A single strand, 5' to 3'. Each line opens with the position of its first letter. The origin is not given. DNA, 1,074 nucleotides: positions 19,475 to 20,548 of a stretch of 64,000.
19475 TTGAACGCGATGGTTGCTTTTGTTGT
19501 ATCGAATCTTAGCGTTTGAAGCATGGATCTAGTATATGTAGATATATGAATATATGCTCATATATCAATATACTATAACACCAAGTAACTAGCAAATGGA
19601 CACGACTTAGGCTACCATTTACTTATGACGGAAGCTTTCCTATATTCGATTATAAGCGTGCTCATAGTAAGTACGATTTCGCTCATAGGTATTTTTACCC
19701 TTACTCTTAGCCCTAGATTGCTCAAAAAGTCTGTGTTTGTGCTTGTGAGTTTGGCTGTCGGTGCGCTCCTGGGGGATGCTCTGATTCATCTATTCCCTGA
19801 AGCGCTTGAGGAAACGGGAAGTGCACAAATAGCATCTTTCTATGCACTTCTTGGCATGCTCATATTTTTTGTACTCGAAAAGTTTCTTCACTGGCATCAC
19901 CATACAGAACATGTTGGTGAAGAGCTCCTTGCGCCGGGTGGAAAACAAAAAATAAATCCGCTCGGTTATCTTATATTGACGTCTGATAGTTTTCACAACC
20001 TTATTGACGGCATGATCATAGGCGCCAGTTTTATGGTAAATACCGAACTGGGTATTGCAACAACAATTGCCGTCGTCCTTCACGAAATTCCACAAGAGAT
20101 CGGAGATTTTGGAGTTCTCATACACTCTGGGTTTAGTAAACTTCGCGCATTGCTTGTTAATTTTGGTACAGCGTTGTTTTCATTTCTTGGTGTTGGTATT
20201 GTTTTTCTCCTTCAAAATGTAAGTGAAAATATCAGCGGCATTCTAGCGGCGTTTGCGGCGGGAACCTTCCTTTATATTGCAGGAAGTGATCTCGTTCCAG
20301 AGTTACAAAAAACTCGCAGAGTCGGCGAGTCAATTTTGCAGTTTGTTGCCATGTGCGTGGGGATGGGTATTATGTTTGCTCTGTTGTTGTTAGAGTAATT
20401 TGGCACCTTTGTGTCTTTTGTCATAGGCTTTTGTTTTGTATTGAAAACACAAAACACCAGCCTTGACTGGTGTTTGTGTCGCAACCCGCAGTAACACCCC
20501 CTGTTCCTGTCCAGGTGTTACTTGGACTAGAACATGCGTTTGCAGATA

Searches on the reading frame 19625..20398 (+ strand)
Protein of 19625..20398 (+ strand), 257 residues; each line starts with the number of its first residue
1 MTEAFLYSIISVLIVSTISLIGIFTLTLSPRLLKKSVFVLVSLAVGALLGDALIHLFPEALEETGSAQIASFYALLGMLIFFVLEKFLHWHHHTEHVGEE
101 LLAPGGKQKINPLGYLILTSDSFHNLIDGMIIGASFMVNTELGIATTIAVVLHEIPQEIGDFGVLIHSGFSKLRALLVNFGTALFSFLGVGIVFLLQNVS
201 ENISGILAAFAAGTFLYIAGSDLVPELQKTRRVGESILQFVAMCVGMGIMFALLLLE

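Call 73: search_protein_families(library=pfam, proteins=[window:19625-20398:+], max_evalue=0.0001)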
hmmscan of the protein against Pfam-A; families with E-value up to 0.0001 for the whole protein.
window:19625-20398:+ (257 aa): 1 family
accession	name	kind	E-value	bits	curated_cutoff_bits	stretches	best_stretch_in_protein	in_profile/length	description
PF02535.28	Zip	-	6.3e-52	177.2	35.1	2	108-253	172-322/323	ZIP Zinc transporter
